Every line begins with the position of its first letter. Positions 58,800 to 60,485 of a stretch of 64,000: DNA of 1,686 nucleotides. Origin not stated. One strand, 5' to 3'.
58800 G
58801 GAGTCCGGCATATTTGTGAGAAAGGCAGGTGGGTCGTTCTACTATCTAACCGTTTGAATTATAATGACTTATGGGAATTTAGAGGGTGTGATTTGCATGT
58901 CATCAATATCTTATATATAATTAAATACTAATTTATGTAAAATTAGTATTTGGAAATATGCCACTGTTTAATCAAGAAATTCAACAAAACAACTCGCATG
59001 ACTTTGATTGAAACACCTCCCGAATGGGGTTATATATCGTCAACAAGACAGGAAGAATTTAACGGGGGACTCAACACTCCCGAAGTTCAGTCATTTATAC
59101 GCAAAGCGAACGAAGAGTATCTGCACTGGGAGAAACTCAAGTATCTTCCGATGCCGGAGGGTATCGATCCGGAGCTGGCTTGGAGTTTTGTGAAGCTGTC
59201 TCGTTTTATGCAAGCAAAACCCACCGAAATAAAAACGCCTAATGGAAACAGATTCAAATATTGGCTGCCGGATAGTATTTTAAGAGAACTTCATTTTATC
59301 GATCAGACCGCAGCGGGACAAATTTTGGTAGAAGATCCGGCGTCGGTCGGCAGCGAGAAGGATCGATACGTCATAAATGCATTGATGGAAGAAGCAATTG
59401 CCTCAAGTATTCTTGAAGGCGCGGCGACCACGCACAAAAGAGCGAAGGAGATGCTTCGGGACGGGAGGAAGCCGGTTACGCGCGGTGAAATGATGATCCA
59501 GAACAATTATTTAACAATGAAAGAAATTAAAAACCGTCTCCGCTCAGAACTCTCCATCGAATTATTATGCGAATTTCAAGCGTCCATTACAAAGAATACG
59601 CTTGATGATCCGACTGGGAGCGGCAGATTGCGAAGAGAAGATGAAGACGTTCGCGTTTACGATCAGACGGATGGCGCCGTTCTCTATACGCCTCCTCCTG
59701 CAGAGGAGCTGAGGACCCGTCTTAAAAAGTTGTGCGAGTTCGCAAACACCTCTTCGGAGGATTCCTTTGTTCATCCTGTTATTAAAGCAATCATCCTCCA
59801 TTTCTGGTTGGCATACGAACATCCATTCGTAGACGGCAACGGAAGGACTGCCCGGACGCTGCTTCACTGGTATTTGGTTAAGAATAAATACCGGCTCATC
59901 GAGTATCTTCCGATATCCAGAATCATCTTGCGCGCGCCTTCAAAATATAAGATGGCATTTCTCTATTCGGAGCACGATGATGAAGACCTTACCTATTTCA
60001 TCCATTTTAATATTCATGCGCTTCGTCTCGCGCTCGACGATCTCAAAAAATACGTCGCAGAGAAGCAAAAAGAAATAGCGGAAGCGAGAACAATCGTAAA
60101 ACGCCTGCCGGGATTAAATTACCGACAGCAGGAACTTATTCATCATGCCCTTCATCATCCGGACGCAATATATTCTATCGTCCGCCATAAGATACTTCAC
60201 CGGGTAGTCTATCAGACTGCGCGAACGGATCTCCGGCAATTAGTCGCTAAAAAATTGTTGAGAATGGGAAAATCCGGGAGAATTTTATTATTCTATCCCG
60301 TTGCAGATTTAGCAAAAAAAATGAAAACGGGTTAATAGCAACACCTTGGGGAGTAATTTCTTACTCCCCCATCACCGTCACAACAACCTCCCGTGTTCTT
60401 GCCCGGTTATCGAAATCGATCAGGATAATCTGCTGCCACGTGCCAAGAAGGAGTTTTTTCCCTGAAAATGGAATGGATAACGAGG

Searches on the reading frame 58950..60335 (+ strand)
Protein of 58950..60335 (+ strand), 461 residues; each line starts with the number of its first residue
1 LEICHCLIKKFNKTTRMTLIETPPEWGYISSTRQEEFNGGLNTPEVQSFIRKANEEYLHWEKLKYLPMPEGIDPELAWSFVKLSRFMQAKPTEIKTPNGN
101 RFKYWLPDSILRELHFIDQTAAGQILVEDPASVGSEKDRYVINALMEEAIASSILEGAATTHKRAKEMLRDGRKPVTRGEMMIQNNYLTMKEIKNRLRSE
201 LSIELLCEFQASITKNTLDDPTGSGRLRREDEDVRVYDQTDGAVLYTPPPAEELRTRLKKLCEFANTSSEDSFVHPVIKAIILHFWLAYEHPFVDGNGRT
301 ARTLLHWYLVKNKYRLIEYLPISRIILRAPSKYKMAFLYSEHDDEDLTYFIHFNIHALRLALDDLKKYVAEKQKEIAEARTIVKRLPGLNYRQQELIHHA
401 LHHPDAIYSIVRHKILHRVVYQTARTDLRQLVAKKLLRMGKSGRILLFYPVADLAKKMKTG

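Call 74: search_protein_families(library=pfam, proteins=[window:58950-60335:+], max_evalue=5)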
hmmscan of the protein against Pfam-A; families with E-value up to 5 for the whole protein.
window:58950-60335:+ (461 aa): 2 families
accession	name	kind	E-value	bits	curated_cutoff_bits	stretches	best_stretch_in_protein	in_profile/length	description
PF02661.23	Fic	-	4.3e-19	69.6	24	1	201-309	2-93/93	Fic/DOC family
PF03965.22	Penicillinase_R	-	0.025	15.4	22.6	1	411-453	23-67/115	Penicillinase repressor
